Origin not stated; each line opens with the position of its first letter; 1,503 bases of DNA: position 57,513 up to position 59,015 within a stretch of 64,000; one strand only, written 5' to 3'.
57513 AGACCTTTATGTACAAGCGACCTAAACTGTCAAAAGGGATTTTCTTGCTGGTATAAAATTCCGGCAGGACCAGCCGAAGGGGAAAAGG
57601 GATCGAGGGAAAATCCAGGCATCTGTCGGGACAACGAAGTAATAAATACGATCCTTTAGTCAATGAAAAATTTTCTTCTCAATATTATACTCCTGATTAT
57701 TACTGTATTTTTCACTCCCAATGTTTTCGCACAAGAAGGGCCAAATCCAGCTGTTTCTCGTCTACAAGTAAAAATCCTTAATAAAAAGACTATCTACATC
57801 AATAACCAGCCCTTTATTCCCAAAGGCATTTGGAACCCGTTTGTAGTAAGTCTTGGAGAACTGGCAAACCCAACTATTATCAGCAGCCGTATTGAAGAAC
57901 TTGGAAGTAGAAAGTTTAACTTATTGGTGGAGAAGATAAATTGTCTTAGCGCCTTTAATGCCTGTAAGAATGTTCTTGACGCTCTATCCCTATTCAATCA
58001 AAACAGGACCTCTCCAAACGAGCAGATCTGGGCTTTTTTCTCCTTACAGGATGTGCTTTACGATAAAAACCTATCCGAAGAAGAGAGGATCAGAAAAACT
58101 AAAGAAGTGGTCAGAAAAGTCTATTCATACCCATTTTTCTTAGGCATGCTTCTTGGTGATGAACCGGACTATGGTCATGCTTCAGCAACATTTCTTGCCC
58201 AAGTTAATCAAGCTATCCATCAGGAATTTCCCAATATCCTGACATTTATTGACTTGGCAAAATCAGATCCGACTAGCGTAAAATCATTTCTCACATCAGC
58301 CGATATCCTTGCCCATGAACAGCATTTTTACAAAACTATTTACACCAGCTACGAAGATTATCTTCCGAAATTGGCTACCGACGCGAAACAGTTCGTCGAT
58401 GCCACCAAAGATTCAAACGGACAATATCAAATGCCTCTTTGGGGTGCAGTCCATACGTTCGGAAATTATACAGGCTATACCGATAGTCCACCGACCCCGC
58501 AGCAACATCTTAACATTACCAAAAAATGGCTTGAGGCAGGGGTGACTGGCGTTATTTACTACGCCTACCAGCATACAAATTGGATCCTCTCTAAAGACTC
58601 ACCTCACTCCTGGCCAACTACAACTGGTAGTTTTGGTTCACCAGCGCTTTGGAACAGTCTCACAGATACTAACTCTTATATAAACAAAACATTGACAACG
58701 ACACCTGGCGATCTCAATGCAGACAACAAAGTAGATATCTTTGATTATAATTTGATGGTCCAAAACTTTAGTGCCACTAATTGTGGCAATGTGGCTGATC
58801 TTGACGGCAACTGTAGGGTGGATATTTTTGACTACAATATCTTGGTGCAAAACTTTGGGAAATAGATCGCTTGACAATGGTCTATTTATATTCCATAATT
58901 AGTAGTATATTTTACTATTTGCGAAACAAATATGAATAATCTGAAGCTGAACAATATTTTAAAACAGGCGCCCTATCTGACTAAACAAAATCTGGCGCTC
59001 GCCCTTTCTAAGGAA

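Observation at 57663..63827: Compact cohesin-dockerin-like gene set embedded in a glycosylation island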

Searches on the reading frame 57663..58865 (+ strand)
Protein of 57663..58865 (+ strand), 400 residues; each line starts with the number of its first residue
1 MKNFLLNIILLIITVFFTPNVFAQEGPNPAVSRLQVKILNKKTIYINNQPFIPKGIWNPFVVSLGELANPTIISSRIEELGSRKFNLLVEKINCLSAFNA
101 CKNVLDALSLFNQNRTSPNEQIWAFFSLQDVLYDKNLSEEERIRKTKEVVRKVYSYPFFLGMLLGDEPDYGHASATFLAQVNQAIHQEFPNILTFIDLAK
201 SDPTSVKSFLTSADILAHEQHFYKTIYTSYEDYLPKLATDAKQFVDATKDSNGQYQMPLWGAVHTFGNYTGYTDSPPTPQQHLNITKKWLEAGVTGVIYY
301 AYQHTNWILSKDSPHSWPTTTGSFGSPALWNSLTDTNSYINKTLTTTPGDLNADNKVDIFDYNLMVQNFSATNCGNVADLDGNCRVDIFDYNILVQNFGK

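Call 3: search_protein_families(library=pfam, proteins=[window:57663-58865:+], max_evalue=1)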
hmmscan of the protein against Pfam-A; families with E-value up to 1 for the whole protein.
window:57663-58865:+ (400 aa): 2 families
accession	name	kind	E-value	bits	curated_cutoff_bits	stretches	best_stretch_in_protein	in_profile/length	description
PF00404.24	Dockerin_1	-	0.00055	20.5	22.9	1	348-396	1-54/57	Dockerin type I domain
PF13517.12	FG-GAP_3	-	0.044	14.8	26.9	0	321-360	26-60/61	FG-GAP-like repeat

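Call 4: search_protein_families(library=ncbifam, proteins=[window:57663-58865:+], max_evalue=1)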
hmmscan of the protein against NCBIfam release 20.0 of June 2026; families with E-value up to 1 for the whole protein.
window:57663-58865:+ (400 aa): 1 family
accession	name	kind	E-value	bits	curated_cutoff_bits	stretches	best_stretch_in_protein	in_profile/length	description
NF041540.1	dockerin_GC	domain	0.0057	17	29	1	349-398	10-63/67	GC-type dockerin domain-anchored protein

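Call 10: search_solved_structures(query=window:57663-58865:+, max_evalue=1, show_alignments=2)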
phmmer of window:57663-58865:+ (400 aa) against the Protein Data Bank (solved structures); distinct sequences matched with E-value up to 1: 0.

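Call 19: find_homologous_proteins(query=window:57663-58865:+)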
Query window:57663-58865:+ (400 aa): 186 proteins with E <= 0.001 among 3505 candidates; the best 120 are listed.
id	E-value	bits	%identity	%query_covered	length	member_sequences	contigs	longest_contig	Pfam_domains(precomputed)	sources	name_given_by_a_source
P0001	1.0e-272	922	100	100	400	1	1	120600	-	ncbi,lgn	-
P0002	1.3e-176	606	67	97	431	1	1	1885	-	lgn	-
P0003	1.0e-20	93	81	13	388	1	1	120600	-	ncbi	-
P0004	1.6e-19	89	75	14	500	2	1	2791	PF13517.13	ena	-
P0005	1.2e-18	86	75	13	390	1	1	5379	PF06977.18,PF13449.13,PF01436.28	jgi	-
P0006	1.5e-18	85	69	15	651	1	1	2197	-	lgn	-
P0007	1.5e-18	85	71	14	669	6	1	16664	PF25275.2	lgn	-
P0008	1.6e-18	85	75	13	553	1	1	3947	PF16116.11,PF16173.11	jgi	-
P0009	2.5e-18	85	74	13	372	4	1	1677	-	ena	-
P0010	2.7e-18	85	79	13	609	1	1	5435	-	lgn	-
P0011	3.1e-18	84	69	13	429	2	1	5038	-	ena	-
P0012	8.6e-18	83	79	13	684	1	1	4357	PF13229.13,PF21231.3,PF22842.4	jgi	-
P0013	9.4e-18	83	69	15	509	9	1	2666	-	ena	-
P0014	2.6e-17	81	75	14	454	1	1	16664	-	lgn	-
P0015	4.1e-17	81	64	17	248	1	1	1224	-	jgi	-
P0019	5.5e-17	80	64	15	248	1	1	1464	PF00404.25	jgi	jgi:hypothetical protein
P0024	1.1e-16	79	72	13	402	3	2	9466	PF00404.25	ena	-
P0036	8.9e-16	76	71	13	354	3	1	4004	PF00404.25,PF02156.22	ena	-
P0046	5.1e-15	74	61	15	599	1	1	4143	PF00963.25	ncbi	-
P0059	6.2e-14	70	66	13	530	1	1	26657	PF00404.25,PF22842.4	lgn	-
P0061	1.1e-12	66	45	23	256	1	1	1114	PF00963.25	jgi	jgi:hypothetical protein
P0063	1.8e-12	65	66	13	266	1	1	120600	PF13517.13,PF00963.25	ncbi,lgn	-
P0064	2.1e-12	65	68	13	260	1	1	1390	PF00963.25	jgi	jgi:hypothetical protein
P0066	3.5e-12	64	49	21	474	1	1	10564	PF00404.25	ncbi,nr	ncbi:hypothetical protein HY345_03010 [Candidatus Microgenomates bacterium]|nr:hypothetical protein 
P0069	2.5e-11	62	65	13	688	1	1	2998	PF13229.13,PF00404.25,PF21231.3,PF22842.4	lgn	-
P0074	9.4e-11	60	61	14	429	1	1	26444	PF00404.25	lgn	-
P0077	2.2e-10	59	64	13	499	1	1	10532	PF00404.25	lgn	-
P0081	5.2e-10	57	64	14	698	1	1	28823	PF24804.2,PF00404.25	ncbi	-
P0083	7.4e-10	57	61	13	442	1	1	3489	PF00404.25,PF02449.22,PF01301.26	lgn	-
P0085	7.5e-10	57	47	22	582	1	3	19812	PF00404.25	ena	-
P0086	9.0e-10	57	58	17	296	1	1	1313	PF00404.25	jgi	jgi:hypothetical protein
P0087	1.1e-9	56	63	13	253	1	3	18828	PF00963.25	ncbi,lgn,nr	ncbi:hypothetical protein HY086_01005 [Candidatus Gottesmanbacteria bacterium]|nr:hypothetical prote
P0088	1.6e-9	56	55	15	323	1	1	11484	PF13229.13,PF00404.25,PF05048.20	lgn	-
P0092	3.2e-9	55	63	13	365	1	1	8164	PF00404.25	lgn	-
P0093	3.5e-9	55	35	29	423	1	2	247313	-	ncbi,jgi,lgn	jgi:hypothetical protein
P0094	4.1e-9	54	57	13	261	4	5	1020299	PF00963.25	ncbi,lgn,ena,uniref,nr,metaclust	ncbi:hypothetical protein A3A79_01320 [Candidatus Gottesmanbacteria bacterium RIFCSPLOWO2_01_FULL_43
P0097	6.5e-9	54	31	47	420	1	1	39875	PF00404.25,PF13517.13,PF14488.13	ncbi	-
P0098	7.6e-9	53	37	25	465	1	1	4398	PF00404.25,PF14885.13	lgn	-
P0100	8.7e-9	53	57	14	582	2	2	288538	PF00404.25,PF05048.20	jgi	jgi:hypothetical protein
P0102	9.4e-9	53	54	13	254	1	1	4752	PF00963.25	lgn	-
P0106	1.3e-8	53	64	13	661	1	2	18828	PF00404.25,PF13517.13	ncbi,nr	ncbi:hypothetical protein HY086_01020 [Candidatus Gottesmanbacteria bacterium]|nr:hypothetical prote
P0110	1.6e-8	52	55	14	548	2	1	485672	PF13229.13,PF00404.25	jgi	jgi:hypothetical protein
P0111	1.6e-8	52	57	14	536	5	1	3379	PF13229.13,PF00404.25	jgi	jgi:hypothetical protein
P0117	3.7e-8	51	59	13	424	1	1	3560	PF13229.13,PF00404.25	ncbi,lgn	-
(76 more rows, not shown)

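Call 28: list_cluster_members(proteins=[P0001, P0063, P0094, P0087])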
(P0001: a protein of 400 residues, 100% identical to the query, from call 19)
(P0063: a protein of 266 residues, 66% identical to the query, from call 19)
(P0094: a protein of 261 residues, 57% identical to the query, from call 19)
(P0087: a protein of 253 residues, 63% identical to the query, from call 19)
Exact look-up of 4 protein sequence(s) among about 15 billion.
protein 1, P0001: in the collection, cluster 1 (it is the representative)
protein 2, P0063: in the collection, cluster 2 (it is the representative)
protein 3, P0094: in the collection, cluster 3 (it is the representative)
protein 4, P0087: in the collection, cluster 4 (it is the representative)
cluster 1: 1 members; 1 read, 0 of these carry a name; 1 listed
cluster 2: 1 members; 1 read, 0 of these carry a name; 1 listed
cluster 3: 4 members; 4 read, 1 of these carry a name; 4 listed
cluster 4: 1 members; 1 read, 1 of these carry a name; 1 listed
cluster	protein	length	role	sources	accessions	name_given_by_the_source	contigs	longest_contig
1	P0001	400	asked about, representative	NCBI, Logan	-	-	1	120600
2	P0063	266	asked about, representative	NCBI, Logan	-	-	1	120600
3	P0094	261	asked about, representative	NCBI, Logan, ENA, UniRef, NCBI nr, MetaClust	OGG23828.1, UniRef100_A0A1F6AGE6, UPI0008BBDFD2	hypothetical protein A3A79_01320 [Candidatus Gottesmanbacteria bacterium ... | Cohesin domain-containing protein n=1 Tax=Candidatus Gottesmanbacteria bacterium ... | MAG: hypothetical protein A3A79_01320 [Candidatus Gottesmanbacteria bacterium ...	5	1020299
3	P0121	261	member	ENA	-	-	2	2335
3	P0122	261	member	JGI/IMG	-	-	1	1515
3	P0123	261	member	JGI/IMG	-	-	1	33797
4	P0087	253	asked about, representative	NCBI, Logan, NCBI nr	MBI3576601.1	hypothetical protein HY086_01005 [Candidatus Gottesmanbacteria bacterium] | hypothetical protein [Candidatus Gottesmanbacteria bacterium]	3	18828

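Call 30: find_encoding_contigs(protein=P0094, flank=10000, max_places=3)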
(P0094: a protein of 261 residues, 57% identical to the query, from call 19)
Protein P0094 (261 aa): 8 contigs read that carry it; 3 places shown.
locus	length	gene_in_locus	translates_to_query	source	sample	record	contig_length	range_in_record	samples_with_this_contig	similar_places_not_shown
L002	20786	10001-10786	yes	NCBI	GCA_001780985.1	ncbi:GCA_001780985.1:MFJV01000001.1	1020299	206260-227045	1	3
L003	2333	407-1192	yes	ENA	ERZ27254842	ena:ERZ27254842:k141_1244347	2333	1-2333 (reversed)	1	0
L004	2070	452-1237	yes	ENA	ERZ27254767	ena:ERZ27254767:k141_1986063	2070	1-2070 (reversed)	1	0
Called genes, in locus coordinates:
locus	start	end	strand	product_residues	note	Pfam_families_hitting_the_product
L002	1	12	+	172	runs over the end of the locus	-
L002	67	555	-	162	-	-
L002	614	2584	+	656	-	PF04932:Wzy_C, PF00515:TPR_1 (faint), PF07719:TPR_2 (faint), PF13181:TPR_8 (faint), PF13414:TPR_11 (faint), PF13424:TPR_12 (faint), PF23914:TPR_CcmH_CycH (weak), PF14559:TPR_19 (weak), +3 more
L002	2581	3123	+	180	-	PF01327:Pep_deformylase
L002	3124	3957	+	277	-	PF00551:Formyl_trans_N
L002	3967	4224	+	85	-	-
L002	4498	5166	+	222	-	PF02163:Peptidase_M50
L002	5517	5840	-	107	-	PF01022:HTH_5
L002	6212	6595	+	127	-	-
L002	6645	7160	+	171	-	-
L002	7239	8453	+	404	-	PF01229:Glyco_hydro_39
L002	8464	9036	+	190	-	PF00963:Cohesin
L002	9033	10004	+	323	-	-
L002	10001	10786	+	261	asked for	PF00963:Cohesin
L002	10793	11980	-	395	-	PF00155:Aminotran_1_2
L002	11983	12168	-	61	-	-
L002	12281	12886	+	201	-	-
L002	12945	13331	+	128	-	PF02675:AdoMet_dc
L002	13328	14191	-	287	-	PF00892:EamA (weak)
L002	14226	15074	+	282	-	PF00657:Lipase_GDSL, PF13472:Lipase_GDSL_2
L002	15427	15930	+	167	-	-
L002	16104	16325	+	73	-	PF07883:Cupin_2 (faint)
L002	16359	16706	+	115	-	-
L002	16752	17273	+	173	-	-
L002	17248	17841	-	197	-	PF04294:VanW (faint)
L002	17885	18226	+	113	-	PF03819:MazG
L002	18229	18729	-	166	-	PF04307:YdjM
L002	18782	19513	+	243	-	PF03734:YkuD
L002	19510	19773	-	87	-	-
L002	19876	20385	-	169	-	-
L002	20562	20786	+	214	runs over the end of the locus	PF08843:AbiEii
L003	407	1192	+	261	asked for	PF00963:Cohesin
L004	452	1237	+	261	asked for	PF00963:Cohesin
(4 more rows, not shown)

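Call 31: find_encoding_contigs(protein=P0087, flank=10000, max_places=3)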
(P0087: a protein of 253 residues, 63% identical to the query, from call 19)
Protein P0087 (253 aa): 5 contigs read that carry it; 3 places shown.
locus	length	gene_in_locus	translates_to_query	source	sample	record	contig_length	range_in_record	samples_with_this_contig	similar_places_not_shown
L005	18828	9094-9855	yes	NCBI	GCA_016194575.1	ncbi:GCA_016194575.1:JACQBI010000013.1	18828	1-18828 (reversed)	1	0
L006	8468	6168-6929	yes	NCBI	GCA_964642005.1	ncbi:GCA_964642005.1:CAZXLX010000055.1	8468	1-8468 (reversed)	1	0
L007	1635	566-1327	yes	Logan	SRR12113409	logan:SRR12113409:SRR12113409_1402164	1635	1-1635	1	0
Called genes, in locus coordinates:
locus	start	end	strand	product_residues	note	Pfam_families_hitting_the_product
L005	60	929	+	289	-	PF08843:AbiEii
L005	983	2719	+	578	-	PF00884:Sulfatase, PF01663:Phosphodiest (weak), PF16347:SGSH_C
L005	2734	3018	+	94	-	PF00404:Dockerin_1 (weak)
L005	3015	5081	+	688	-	PF00884:Sulfatase, PF01663:Phosphodiest (faint), PF16347:SGSH_C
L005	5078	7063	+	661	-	PF00404:Dockerin_1 (faint), PF13517:FG-GAP_3 (faint)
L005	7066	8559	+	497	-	-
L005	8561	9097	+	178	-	-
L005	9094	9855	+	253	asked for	PF00963:Cohesin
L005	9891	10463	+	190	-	PF00963:Cohesin (weak)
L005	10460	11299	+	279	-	PF00963:Cohesin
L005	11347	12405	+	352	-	PF13439:Glyco_transf_4, PF00534:Glycos_transf_1, PF13692:Glyco_trans_1_4, PF13524:Glyco_trans_1_2 (weak), PF20706:GT4-conflict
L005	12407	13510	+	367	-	PF20706:GT4-conflict (weak), PF00534:Glycos_transf_1, PF13692:Glyco_trans_1_4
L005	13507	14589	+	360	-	PF00483:NTP_transferase, PF12804:NTP_transf_3 (weak), PF22640:ManC_GMP_beta-helix (weak)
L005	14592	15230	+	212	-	PF02397:Bac_transf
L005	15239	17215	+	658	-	PF13196:DUF4012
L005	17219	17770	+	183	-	PF11967:RecO_N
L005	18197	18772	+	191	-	PF00464:SHMT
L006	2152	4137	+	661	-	PF00404:Dockerin_1 (faint), PF13517:FG-GAP_3 (faint)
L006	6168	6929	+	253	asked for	PF00963:Cohesin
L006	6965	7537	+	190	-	PF00963:Cohesin (weak)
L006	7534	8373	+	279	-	PF00963:Cohesin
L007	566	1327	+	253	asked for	PF00963:Cohesin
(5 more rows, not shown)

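Call 43: find_encoding_contigs(protein=P0001, flank=10000, max_places=3)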
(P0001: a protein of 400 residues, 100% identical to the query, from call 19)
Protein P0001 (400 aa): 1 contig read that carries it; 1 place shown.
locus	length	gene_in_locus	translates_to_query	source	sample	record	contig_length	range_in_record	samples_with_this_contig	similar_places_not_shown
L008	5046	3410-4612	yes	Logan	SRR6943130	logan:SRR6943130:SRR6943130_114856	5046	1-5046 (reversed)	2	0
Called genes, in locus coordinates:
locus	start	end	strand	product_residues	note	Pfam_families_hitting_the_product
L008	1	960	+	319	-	?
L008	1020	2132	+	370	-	PF13439:Glyco_transf_4, PF00534:Glycos_transf_1, PF13692:Glyco_trans_1_4, PF13524:Glyco_trans_1_2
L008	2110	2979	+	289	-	PF00535:Glycos_transf_2, PF13641:Glyco_tranf_2_3, PF13632:Glyco_trans_2_3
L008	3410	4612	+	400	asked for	-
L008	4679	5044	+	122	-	?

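Call 45: search_protein_representatives(protein=window:57663-58697:+)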
Query: 345 residues. Proteins with E-value up to 0.001 (for the whole library): 8; up to 1e-10: 2; up to 1e-30: 1. The best 8 are listed.
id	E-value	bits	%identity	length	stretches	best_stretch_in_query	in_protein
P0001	2.4e-233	790.0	100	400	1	1-345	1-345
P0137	2.1e-16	76.7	36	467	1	124-319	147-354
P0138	1.0e-09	54.7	33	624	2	158-309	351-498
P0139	3.1e-07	46.6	26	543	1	139-334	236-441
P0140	2.9e-06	43.3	30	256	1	149-319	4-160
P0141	7.0e-06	42.1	27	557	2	160-320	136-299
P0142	3.0e-05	40.0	28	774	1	148-320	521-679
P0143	8.7e-05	38.5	25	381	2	138-317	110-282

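Call 47: search_protein_families(library=pfam, proteins=[P0137, P0138, P0139, P0140, P0141, P0142, P0143, P0097, P0093, P0002], max_evalue=0.01)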
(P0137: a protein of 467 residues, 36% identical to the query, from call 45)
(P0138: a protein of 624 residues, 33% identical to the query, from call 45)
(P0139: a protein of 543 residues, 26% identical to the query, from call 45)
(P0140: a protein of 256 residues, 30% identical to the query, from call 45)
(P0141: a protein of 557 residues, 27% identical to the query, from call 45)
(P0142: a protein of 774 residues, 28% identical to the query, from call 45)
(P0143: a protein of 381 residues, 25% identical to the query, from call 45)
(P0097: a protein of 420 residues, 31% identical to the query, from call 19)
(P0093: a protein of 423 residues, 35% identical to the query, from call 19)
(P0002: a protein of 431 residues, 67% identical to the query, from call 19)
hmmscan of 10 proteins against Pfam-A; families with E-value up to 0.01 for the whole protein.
P0137 (467 aa): 0 families

P0138 (624 aa): 0 families

P0139 (543 aa): 0 families

P0140 (256 aa): 0 families

P0141 (557 aa): 0 families

P0142 (774 aa): 0 families

P0143 (381 aa): 1 family
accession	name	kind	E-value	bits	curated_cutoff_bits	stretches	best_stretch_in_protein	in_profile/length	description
PF13204.13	Apiosidase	-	0.00015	21.9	26.5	1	117-265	131-276/320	Apiosidase-like, catalytic domain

P0097 (420 aa): 5 families
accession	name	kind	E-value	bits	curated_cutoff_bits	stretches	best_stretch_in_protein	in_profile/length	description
PF14488.12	DUF4434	-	1.7e-18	67.6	30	1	35-324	1-276/283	Domain of unknown function (DUF4434)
PF00404.24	Dockerin_1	-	6.3e-09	36.3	22.9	1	366-415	1-53/57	Dockerin type I domain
PF13517.12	FG-GAP_3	-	2.2e-05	25.4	26.9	0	391-409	42-60/61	FG-GAP-like repeat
PF01839.29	FG-GAP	-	0.0011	19.3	22.1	0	361-377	2-18/37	FG-GAP repeat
PF13202.12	EF-hand_5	-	0.0051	16.7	25.9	0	395-410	5-20/25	EF hand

P0093 (423 aa): 2 families
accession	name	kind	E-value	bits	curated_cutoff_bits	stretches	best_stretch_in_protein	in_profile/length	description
PF13229.12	Beta_helix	-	0.0017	18.4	25.9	1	92-248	21-157/158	Right handed beta helix region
PF00404.24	Dockerin_1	-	0.0095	16.6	22.9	0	369-417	1-52/57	Dockerin type I domain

P0002 (431 aa): 1 family
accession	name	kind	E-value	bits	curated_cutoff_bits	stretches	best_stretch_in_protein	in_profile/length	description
PF00404.24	Dockerin_1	-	0.00098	19.7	22.9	1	374-422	1-49/57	Dockerin type I domain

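Call 49: predict_structure(alignment_id=A3)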
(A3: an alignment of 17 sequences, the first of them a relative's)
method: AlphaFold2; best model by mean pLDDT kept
length: 266 residues; sequences in the alignment: 17
mean_pLDDT: 85.4   pTM: 0.56
mean pLDDT of the five models: 85.4, 83.7, 80.5, 79.4, 77.0
residues with pLDDT >= 90: 128; 70-90: 95; 50-70: 36; < 50: 7
segments of 3 or more residues with pLDDT < 50: 29-35
pLDDT, mean of each block of 10 residues (from residue 1): 80 91 66 55 97 97 94 97 98 96 97 95 92 97 95 93 95 90 71 57 57 82 87 78 80 84 83
secondary structure, 60 per line:
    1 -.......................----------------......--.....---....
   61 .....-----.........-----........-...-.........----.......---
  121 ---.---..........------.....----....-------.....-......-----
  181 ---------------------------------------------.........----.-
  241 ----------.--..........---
elements in order: H2-24 E41-46 E49-53 E57-65 E71-79 E85-92 E98-106 E111-117 E128-137 E144-148 E153-156 E164-168 E170-175 H226-234 H254-263
